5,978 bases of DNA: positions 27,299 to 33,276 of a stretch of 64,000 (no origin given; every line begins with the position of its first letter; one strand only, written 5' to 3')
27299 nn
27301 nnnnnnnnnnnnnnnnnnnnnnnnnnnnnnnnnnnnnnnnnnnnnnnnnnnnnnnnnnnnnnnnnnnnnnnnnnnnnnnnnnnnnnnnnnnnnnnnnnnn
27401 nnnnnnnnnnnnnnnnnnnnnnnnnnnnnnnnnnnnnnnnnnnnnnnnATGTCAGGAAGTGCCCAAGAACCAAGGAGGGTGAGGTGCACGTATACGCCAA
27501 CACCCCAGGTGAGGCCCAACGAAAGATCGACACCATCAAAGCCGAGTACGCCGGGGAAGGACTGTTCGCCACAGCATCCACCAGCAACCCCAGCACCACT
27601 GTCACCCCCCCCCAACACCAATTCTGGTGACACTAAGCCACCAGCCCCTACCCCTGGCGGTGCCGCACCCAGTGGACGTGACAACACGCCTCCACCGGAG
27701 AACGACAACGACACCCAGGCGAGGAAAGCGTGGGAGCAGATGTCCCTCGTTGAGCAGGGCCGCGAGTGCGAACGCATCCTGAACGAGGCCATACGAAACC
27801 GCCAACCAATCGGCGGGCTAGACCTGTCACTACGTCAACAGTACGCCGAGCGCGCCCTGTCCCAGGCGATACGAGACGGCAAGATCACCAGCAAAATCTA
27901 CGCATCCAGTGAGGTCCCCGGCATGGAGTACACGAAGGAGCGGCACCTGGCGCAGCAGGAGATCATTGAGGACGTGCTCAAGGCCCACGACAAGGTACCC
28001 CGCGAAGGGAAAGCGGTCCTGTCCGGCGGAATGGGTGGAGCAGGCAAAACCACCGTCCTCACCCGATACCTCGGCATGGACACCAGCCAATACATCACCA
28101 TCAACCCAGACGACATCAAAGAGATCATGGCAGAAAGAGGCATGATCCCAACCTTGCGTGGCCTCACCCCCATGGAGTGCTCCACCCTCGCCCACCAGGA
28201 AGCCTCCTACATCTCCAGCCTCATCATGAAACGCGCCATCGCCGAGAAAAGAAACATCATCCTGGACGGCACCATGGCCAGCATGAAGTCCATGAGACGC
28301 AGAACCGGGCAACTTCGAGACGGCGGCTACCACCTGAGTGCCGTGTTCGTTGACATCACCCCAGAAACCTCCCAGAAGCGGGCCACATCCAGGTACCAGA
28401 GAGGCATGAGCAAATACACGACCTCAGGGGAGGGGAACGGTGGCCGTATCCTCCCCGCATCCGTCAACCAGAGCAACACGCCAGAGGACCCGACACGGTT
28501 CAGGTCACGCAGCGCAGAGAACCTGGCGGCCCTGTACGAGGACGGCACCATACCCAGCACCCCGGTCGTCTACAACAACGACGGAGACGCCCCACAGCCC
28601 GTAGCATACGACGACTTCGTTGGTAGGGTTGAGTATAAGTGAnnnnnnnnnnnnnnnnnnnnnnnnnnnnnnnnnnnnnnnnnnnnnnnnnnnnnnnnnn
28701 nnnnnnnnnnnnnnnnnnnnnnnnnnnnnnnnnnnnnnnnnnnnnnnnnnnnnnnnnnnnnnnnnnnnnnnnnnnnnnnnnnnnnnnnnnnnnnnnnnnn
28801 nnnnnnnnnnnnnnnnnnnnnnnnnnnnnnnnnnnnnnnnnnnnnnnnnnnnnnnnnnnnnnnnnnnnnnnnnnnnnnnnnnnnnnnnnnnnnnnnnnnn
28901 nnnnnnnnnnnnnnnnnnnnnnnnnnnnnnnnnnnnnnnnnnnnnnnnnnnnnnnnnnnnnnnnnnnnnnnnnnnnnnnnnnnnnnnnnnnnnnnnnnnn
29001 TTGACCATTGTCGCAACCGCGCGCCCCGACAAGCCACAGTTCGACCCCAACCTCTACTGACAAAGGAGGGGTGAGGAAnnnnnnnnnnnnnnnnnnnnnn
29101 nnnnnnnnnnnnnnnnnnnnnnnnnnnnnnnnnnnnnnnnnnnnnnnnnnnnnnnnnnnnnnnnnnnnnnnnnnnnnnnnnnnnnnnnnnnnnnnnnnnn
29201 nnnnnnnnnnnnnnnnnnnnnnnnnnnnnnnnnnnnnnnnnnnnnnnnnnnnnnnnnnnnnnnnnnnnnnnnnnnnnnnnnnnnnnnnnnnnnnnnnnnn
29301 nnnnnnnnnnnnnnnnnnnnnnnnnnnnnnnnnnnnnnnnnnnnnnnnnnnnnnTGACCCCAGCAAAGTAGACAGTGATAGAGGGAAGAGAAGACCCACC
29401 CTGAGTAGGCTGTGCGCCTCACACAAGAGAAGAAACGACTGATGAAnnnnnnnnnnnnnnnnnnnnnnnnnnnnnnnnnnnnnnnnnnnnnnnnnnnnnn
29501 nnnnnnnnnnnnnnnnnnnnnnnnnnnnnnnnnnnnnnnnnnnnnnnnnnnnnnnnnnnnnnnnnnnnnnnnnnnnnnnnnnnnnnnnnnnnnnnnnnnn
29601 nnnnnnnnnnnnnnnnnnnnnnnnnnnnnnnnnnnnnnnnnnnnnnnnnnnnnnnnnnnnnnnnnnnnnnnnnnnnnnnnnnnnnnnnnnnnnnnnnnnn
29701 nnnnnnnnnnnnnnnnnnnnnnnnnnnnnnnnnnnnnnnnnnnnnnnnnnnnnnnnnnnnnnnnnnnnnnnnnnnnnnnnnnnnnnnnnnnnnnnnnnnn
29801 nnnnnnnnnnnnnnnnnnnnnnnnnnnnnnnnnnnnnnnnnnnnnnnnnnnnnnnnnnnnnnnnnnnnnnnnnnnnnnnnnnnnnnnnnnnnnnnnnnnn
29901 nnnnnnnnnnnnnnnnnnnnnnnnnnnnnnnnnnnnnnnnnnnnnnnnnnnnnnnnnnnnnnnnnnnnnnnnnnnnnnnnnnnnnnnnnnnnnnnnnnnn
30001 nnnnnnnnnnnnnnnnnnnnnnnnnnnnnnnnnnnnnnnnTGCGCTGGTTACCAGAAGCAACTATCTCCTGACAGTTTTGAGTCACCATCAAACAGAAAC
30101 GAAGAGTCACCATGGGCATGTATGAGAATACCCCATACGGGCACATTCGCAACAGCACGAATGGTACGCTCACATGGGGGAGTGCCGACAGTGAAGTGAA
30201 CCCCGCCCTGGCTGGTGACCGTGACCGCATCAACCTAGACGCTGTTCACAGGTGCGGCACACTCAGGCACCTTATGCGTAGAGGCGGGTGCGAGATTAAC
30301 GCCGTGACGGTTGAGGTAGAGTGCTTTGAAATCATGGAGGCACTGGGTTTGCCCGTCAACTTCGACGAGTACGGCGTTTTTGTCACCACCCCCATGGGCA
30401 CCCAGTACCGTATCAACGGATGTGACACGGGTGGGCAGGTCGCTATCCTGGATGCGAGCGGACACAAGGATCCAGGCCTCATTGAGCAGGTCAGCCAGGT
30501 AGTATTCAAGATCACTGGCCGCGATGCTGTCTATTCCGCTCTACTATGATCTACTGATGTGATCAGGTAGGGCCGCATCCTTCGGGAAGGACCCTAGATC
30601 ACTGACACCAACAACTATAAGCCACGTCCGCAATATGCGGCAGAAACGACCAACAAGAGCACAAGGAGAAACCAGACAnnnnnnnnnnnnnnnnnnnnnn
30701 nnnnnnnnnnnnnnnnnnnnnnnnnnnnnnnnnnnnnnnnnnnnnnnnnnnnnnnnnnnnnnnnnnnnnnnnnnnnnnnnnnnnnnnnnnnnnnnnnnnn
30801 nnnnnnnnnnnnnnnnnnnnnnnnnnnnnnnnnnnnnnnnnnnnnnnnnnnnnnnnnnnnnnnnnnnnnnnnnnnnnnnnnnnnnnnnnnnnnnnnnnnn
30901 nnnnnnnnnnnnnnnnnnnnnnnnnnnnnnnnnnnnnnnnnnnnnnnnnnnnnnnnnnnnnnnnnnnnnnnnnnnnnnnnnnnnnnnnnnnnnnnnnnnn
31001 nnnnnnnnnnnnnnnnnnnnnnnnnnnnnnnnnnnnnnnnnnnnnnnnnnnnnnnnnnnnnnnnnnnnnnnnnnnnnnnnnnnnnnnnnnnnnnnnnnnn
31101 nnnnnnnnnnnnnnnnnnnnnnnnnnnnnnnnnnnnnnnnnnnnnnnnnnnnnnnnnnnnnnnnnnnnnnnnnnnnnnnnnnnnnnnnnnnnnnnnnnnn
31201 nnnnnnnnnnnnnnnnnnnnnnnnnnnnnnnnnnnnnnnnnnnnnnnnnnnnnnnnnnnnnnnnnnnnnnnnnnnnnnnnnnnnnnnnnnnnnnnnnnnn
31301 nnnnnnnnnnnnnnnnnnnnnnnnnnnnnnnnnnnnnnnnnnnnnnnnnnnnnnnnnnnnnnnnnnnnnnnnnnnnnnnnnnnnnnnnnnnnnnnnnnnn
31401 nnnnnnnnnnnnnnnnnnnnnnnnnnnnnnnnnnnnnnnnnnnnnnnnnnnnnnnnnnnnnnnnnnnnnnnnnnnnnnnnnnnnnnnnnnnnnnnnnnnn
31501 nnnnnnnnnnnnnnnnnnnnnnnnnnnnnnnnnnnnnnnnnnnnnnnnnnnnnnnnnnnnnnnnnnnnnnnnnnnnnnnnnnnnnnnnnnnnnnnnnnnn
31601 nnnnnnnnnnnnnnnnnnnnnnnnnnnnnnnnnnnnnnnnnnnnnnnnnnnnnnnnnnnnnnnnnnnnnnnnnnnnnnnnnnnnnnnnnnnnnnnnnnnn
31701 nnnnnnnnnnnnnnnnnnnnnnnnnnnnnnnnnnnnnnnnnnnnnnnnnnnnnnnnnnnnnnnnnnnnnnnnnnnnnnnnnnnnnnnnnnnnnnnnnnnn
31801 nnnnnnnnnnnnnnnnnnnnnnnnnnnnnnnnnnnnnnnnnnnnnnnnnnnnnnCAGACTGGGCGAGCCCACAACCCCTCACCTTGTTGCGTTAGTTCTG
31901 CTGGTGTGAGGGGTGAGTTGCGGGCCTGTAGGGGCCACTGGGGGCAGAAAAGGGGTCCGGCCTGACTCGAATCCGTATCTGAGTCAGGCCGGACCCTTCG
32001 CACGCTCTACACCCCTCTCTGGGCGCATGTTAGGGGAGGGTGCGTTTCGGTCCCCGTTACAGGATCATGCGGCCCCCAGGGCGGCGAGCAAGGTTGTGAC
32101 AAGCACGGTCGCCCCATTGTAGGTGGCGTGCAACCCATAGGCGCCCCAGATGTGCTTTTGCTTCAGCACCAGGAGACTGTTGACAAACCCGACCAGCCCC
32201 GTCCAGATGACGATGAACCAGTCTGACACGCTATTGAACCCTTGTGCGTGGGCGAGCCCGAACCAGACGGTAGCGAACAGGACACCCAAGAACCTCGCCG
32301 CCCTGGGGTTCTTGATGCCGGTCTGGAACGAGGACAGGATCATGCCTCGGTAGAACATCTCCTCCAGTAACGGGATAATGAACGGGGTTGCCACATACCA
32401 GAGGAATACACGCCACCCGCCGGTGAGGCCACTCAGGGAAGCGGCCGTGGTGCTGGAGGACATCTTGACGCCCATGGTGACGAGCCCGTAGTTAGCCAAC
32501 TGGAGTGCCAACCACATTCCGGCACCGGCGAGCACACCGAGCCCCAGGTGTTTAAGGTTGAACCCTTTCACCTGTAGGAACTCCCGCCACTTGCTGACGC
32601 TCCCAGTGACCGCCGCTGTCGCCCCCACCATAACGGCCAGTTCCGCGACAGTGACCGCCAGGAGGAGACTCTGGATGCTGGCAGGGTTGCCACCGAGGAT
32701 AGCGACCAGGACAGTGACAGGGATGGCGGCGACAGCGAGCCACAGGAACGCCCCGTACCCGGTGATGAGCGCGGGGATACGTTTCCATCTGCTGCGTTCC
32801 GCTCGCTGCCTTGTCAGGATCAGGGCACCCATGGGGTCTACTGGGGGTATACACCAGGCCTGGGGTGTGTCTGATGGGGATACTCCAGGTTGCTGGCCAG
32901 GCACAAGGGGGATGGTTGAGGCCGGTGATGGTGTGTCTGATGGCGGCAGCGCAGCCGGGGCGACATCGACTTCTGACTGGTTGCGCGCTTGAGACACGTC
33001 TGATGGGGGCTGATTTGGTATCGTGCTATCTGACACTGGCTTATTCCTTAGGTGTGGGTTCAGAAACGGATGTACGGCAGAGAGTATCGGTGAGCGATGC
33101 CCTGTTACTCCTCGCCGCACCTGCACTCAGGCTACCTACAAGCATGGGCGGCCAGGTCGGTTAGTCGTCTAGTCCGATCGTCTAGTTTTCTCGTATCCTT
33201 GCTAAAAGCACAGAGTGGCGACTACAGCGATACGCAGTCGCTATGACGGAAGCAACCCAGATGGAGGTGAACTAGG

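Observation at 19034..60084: Plus-strand-only motif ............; one copy is identical to the T7-class promoter core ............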

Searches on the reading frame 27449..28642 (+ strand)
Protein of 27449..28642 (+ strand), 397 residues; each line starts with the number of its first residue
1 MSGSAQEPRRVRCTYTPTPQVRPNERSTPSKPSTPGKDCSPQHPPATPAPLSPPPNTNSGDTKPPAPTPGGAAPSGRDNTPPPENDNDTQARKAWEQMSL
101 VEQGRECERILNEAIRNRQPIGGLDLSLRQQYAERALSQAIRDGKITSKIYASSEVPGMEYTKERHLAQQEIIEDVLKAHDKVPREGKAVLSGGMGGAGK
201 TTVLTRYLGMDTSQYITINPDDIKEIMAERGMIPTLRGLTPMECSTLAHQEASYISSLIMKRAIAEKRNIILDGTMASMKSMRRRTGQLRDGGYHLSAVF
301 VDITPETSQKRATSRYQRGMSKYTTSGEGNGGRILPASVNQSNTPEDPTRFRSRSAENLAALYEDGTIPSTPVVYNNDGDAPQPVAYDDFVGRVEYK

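Call 8: search_protein_families(library=pfam, proteins=[window:27449-28642:+], max_evalue=0.01)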
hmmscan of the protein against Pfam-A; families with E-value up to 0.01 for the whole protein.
window:27449-28642:+ (397 aa): 3 families
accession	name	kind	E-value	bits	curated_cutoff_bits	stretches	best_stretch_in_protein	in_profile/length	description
PF06414.18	Zeta_toxin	-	1.5e-17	64.2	22.3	1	185-337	14-156/199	Zeta toxin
PF13671.12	AAA_33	-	4.6e-12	46.9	27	1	193-319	5-122/143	AAA domain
PF13238.12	AAA_18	-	0.00054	20.9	29.4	1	193-316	4-112/128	AAA domain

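Call 9: search_protein_families(library=phrogs, proteins=[window:27449-28642:+], max_evalue=0.01)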
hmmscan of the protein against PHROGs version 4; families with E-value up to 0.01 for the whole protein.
window:27449-28642:+ (397 aa): 6 families
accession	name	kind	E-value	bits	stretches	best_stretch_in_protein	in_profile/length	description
phrog_16619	-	head and packaging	4.3e-11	42.1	1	160-317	405-561/1440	minor head protein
phrog_5268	-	unknown function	8.8e-06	26.4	0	250-300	110-159/278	-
phrog_24083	-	unknown function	0.00011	21.5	1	247-317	206-277/1233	-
phrog_25145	-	unknown function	0.002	18.4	1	188-318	109-236/308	-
phrog_2071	-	other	0.0048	17.7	1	186-312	15-124/282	ATPase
phrog_505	-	other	0.006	17.1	1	189-319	4-127/295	polynucleotide kinase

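Call 39: search_dna_similar(query=window:27449-28642:+, collection=phages, mode=protein, max_rows=15)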
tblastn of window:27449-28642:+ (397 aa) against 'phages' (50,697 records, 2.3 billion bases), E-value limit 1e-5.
Records with a match: 6; places in all: 6; records where one place covers at least 80% of the query: 0.
Best place of each record, by identity: <60% 6.
By first word of the organism name: Mycobacterium 3; Cyanophage 3.
By host as written in the record: Mycobacterium smegmatis mc#155 3; - 1; Prochlorococcus MIT9313 1; Prochlorococcus marinus str. MIT 9313 1.
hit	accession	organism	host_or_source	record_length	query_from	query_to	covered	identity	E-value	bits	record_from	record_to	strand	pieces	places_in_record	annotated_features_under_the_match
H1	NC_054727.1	Mycobacterium phage Phrappuccino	Mycobacterium smegmatis mc#155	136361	137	359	56%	31.0%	6e-26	115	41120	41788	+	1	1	57: hypothetical protein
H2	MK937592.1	Mycobacterium phage Phrappuccino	Mycobacterium smegmatis mc#155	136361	137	359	56%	31.0%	6e-26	115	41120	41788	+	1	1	57: hypothetical protein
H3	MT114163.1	Mycobacterium phage Settecandela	Mycobacterium smegmatis mc#155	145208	137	359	56%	31.0%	6e-26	115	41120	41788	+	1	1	57: hypothetical protein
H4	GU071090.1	Cyanophage PSS2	-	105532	160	316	40%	26.6%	2e-8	63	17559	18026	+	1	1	predicted protein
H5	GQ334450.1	Cyanophage PSS2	Prochlorococcus MIT9313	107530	160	316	40%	26.6%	2e-8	63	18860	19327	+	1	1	minor head protein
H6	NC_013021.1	Cyanophage PSS2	Prochlorococcus marinus str. MIT 9313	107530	160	316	40%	26.6%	2e-8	63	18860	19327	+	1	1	head morphogenesis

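Call 72: search_protein_families(library=ncbifam, proteins=[window:27449-28642:+], max_evalue=0.001)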
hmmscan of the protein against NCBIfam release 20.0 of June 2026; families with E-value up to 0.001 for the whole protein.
window:27449-28642:+ (397 aa): 0 families

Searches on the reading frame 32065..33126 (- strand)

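Call 9: search_protein_families(library=phrogs, proteins=[window:32065-33126:-], max_evalue=0.01)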
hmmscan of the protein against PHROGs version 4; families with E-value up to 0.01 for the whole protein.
window:32065-33126:- (353 aa): 1 family
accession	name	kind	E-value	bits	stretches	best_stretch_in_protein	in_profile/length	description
phrog_28058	-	unknown function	0.0013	19.5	1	237-344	131-230/258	-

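Call 77: search_protein_families(library=pfam, proteins=[window:32065-33036:-], max_evalue=0.01)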
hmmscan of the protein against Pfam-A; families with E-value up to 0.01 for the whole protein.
window:32065-33036:- (323 aa): 1 family
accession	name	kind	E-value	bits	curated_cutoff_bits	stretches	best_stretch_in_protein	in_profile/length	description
PF02517.21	Rce1-like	-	9.9e-15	55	22.4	1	209-308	3-92/93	Type II CAAX prenyl endopeptidase Rce1-like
